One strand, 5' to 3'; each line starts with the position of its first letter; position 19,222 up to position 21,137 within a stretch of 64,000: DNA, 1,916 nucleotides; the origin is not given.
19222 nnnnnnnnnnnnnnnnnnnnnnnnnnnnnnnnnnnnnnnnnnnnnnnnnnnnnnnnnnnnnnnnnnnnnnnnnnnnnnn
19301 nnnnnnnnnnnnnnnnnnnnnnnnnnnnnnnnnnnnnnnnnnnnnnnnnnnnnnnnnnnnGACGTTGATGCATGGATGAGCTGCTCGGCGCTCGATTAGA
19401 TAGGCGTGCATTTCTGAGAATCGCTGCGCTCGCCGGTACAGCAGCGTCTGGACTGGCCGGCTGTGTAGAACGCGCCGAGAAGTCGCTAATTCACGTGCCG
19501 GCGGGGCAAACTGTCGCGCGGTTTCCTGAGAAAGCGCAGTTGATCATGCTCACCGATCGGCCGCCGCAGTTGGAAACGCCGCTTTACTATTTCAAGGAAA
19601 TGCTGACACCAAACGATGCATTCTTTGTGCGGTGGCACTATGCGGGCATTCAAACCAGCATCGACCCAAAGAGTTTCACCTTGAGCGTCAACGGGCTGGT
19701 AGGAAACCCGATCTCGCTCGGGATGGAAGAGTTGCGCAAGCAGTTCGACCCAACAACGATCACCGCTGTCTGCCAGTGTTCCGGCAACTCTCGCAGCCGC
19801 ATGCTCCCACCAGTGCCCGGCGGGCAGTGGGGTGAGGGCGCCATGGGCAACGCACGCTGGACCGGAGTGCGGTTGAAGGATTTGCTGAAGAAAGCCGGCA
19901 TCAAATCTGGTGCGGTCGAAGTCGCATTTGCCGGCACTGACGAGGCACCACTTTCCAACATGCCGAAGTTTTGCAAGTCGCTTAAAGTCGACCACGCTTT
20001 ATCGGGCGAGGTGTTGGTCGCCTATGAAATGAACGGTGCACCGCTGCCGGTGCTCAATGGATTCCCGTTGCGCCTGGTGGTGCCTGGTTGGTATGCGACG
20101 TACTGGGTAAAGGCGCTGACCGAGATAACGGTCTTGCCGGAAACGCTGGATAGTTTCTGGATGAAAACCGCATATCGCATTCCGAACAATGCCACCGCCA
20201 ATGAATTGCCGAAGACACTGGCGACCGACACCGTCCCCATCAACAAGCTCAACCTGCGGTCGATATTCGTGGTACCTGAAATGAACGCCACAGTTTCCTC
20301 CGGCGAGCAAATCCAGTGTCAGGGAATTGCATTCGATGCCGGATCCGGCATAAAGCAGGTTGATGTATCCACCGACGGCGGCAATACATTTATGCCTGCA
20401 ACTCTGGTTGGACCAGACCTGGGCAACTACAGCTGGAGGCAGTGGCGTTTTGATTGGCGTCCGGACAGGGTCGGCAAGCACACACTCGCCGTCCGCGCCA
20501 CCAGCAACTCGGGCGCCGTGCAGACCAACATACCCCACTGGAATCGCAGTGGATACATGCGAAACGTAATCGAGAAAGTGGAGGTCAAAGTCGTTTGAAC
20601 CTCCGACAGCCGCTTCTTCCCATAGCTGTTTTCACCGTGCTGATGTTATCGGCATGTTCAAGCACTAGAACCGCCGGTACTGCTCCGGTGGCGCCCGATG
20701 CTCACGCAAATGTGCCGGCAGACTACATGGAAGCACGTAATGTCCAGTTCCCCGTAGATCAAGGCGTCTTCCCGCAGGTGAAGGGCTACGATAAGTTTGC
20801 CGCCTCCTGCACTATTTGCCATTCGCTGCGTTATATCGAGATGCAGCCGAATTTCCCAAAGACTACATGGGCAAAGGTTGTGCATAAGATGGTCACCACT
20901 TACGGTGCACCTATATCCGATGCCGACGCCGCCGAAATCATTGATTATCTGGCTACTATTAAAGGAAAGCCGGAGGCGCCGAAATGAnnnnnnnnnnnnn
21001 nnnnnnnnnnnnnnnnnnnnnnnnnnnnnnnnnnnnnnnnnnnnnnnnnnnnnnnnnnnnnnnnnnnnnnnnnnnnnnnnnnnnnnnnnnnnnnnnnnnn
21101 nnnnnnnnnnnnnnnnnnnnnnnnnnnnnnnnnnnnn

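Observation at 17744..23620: Sulfide/persulfide-to-sulfate oxidation supraoperon feeding a cbb3 oxidase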

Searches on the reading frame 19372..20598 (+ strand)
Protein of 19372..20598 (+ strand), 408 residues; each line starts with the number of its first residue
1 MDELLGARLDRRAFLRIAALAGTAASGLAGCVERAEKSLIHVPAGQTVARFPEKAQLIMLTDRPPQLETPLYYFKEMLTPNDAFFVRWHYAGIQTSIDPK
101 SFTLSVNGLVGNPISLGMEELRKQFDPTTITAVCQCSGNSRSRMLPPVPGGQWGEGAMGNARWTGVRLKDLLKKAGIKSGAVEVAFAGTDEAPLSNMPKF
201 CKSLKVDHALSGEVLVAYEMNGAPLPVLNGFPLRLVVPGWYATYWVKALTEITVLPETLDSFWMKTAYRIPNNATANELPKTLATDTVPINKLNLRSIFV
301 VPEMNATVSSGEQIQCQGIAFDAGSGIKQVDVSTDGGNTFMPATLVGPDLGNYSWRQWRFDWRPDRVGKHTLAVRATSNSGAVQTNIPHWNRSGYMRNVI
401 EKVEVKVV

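Call 7: search_protein_families(library=pfam, proteins=[window:19372-20598:+], max_evalue=0.01)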
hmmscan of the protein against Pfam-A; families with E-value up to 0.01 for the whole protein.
window:19372-20598:+ (408 aa): 3 families
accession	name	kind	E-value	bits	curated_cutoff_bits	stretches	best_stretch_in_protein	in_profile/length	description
PF00174.25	Oxidored_molyb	-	3.1e-54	183.5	24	1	96-263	6-169/169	Oxidoreductase molybdopterin binding domain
PF03404.22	Mo-co_dimer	-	1.4e-10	41.7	22.7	1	289-407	3-137/138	Mo-co oxidoreductase dimerisation domain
PF17957.7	Big_7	-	6.2e-06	27.2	24.1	1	301-374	7-70/70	Bacterial Ig domain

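Call 8: search_protein_families(library=ncbifam, proteins=[window:19372-20598:+], max_evalue=0.01)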
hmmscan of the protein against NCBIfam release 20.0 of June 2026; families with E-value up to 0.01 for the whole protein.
window:19372-20598:+ (408 aa): 4 families
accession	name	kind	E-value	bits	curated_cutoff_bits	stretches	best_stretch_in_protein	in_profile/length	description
NF052245.1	SorA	equivalog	2.3e-150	500.7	600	1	11-407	1-396/396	SorA family sulfite dehydrogenase catalytic subunit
NF052247.1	SorT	equivalog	1.4e-57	195.3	570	1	11-407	1-385/387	SorT family sulfite dehydrogenase catalytic subunit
TIGR04555.1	sulfite_DH_soxC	equivalog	1.9e-46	158.9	420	1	68-389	77-378/408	sulfite dehydrogenase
NF003767.0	PRK05363.1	equivalog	5e-12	45.7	207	1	163-267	145-258/320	protein-methionine-sulfoxide reductase catalytic subunit MsrP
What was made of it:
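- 19372..20598 (+): SorA-like molybdenum sulfite dehydrogenase, catalytic subunit (408 aa), with a Tat signal (RRAFLR, aa 11-16, nt 19402-19419). NCBIfam SorA 500.7 bits (best hit, below the 600-bit equivalog cut-off); SorT 195 bits, SoxC 159 bits, MsrP 46 bits (call 8).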

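Call 36: search_solved_structures(query=window:19372-20598:+, show_alignments=2)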
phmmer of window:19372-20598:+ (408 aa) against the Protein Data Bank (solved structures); distinct sequences matched with E-value up to 0.001: 22.
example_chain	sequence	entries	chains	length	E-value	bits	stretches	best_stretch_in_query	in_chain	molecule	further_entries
2blf_A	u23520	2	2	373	1.6e-114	386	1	47-405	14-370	Sulfite:cytochrome c oxidoreductase subunit A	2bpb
2c9x_A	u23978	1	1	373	5.6e-114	384.2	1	47-405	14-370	SULFITE:CYTOCHROME C OXIDOREDUCTASE SUBUNIT A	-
2ca3_A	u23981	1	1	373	1.1e-113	383.2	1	47-405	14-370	SULFITE:CYTOCHROME C OXIDOREDUCTASE SUBUNIT A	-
2ca4_A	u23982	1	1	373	4.3e-113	381.3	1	47-405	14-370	SULFITE:CYTOCHROME C OXIDOREDUCTASE SUBUNIT A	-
2a9d_A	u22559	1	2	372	1.9e-44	155.2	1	61-407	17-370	Sulfite Oxidase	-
2a99_A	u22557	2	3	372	2.2e-44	155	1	61-407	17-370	Sulfite Oxidase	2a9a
1sox_A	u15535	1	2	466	4e-44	154.2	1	59-407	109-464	SULFITE OXIDASE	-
2a9b_A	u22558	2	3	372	7.7e-44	153.2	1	61-407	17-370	Sulfite Oxidase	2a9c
3hc2_A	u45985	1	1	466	1.3e-43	152.4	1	59-407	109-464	sulfite oxidase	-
3r19_A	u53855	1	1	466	5.2e-43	150.5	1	59-407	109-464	Sulfite oxidase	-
3r18_A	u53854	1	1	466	5.4e-43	150.4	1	59-407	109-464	Sulfite oxidase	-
3hbq_A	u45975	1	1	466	8.5e-43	149.8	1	59-407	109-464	Sulphite oxide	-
3hbg_A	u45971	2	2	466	1.2e-42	149.3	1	59-407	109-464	Sulfite Oxidase mutant C185S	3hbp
6y0k_AAA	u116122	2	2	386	2.7e-39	138.2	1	54-405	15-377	Putaitve sulfite oxidase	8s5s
4pw3_A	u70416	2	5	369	4.1e-34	121.2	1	61-399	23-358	Putative sulfite oxidase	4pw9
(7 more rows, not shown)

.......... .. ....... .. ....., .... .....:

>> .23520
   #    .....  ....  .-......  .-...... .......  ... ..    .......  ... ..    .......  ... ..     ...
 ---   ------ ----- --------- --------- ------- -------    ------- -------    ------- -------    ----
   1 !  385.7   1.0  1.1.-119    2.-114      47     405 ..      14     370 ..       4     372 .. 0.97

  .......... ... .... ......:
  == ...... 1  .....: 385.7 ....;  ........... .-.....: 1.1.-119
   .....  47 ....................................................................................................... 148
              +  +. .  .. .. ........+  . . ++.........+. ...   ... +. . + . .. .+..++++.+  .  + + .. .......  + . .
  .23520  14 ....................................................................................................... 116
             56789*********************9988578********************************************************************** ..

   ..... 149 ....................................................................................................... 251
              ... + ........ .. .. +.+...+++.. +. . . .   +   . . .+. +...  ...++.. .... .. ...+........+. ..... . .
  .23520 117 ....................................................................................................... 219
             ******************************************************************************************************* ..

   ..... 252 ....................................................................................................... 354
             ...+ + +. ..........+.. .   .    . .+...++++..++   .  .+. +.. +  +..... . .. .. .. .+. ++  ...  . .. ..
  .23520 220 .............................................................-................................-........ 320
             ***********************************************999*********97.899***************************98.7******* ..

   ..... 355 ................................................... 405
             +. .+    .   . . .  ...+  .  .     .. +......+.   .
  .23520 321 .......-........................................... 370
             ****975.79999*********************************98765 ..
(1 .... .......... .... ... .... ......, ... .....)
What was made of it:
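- On SorA-type sulfite dehydrogenase (sulfite-oxidising enzyme family): Cys136 in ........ aligns with the Cys of the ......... motif in 2blf_A, which I take to be the Mo-ligand Cys104 (call 36).
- SorA (calls 8, 36).
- Tried and rejected: MsrP/YedY identity for the Mo enzyme: rejected (MsrP 46 bits, YedY PDB E 8e-4, against SorA 501 bits and E 1.6e-114; calls 8, 36).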

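Call 55: find_related_loci(query=window:19372-20598:+, collection=metagenome_contigs, flank=6000)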
Query window:19372-20598:+ (408 aa) in metagenome_contigs; peptide patterns used: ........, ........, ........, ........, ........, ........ (x = any residue, [..] = any of these).
600 stretches matched a pattern (row limit reached: there are more); 571 encode a relative of the query (tblastn E <= 1e-3); the best 80 are kept; 80 distinct loci.
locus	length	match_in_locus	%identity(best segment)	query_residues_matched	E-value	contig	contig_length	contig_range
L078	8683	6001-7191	58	7-408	7e-151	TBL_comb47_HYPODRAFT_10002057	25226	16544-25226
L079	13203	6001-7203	58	3-408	9e-150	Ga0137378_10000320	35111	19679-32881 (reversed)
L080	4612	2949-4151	58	3-408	3e-151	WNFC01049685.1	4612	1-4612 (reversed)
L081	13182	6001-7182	57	9-405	7e-148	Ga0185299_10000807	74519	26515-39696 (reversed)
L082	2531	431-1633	55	3-408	6e-157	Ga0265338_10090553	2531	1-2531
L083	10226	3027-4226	57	3-408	2e-147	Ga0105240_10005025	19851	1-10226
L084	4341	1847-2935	60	44-408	1e-150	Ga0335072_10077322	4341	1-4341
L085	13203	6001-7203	57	3-408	1e-146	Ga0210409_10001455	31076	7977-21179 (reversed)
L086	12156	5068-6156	60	44-408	4e-146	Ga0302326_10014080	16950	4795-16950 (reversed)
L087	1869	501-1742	55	1-407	4e-158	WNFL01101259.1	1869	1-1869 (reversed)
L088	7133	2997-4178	55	9-408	2e-146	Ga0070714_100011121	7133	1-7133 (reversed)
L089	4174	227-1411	57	2-408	4e-149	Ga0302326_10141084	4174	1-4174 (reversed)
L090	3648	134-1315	57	9-408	5e-150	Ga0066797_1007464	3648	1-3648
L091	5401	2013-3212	56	7-408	3e-146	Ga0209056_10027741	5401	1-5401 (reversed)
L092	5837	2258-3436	56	11-408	4e-145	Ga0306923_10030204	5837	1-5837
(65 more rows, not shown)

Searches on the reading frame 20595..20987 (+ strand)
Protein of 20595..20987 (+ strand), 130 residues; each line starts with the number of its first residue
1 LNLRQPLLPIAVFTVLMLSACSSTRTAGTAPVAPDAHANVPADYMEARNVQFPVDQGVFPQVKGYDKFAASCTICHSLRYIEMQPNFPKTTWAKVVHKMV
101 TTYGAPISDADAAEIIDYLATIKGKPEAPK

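Call 7: search_protein_families(library=pfam, proteins=[window:20595-20987:+], max_evalue=0.01)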
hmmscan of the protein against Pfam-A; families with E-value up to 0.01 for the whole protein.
window:20595-20987:+ (130 aa): 2 families
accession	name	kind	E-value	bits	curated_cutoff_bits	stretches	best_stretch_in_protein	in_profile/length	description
PF09098.15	Dehyd-heme_bind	-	0.0031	17.6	25.2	1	67-124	6-68/167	Quinohemoprotein amine dehydrogenase A, alpha subunit, haem binding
PF00034.26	Cytochrom_C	-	0.0041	18.8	21.3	0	63-89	3-29/90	Cytochrome c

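Call 8: search_protein_families(library=ncbifam, proteins=[window:20595-20987:+], max_evalue=0.01)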
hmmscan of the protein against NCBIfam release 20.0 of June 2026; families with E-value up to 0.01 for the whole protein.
window:20595-20987:+ (130 aa): 2 families
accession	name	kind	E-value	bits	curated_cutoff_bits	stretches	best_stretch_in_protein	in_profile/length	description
NF052246.1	SorB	equivalog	3.5e-22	78.3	93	1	47-121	3-78/80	SorB family sulfite dehydrogenase c-type cytochrome subunit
TIGR03908.1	QH_alpha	equivalog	0.00011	20.9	274.35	1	70-124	14-73/510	quinohemoprotein amine dehydrogenase subunit alpha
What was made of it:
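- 20595..20987 (+): SorB-like monohaem cytochrome c, lipid-anchored (130 aa from the TTG start). Lipobox LSAC with Cys21; CTICH at 72-76; Met99. NCBIfam SorB 78 bits (best hit, cut-off 93) (call 8).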

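Call 37: search_solved_structures(query=window:20595-20987:+, show_alignments=2, max_evalue=1)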
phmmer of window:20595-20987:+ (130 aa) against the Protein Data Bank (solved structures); distinct sequences matched with E-value up to 1: 10.
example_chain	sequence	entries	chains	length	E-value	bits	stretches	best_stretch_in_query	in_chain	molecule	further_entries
2blf_B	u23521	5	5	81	2.6e-09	40.5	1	63-121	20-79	Sulfite:cytochrome c oxidoreductase subunit B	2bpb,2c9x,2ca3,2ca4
2yiu_B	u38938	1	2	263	0.072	16.4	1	20-85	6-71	CYTOCHROME C1, HEME PROTEIN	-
5yoi_A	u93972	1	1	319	0.42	14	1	38-103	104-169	Methionine aminopeptidase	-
5yq7_C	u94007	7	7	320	0.57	13.5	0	54-83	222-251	Cytochrome subunit of photosynthetic reaction center | MULTIHEME_CYTC DOMAIN-CONTAINING PROTEIN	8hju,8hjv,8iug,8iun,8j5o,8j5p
4ook_A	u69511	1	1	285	0.78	13.1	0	38-103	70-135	Methionine aminopeptidase 2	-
3pka_A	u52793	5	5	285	0.78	13.1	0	38-103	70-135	Methionine aminopeptidase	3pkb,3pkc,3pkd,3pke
7txe_A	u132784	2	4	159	0.79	13.1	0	51-98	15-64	Cytochrome c2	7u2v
3iu7_A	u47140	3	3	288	0.79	13.1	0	38-103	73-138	Methionine aminopeptidase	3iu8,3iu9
1y1n_A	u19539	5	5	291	0.81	13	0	38-103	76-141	Methionine aminopeptidase 1B | Methionine aminopeptidase | Methionine aminopeptidase 2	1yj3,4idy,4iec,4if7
6kls_C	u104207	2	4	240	0.91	12.9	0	62-81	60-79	Cytochrome c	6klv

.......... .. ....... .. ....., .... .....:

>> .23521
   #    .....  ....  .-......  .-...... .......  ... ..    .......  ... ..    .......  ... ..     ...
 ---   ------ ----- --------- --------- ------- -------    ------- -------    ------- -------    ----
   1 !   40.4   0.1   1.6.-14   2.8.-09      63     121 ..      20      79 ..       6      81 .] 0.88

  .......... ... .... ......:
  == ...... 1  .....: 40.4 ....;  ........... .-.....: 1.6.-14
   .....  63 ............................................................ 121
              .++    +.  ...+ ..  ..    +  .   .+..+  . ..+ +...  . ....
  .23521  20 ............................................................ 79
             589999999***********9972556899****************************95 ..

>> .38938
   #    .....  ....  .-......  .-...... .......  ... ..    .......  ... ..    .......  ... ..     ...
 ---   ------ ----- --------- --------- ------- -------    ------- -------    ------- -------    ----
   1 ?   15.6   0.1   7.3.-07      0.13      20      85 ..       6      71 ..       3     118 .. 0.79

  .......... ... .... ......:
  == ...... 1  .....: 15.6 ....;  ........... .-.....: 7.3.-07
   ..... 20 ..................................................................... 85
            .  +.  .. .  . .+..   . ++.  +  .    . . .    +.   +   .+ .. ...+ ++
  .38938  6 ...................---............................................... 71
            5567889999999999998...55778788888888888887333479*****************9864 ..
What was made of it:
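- Closest known: SorAB sulfite:cytochrome c oxidoreductase of Starkeya novella. Same: E 1.6e-114 (SorA) and 2.6e-9 (SorB) (calls 36, 37).
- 20595..20987 (+): PDB 2blf_B E 2.6e-9 with CxxCH and the KM Met aligned (call 37).
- On SorB cytochrome c subunit: CTICH 72-76 and Met99 are aligned to 2blf_B (call 37).
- SorB (calls 8, 37).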
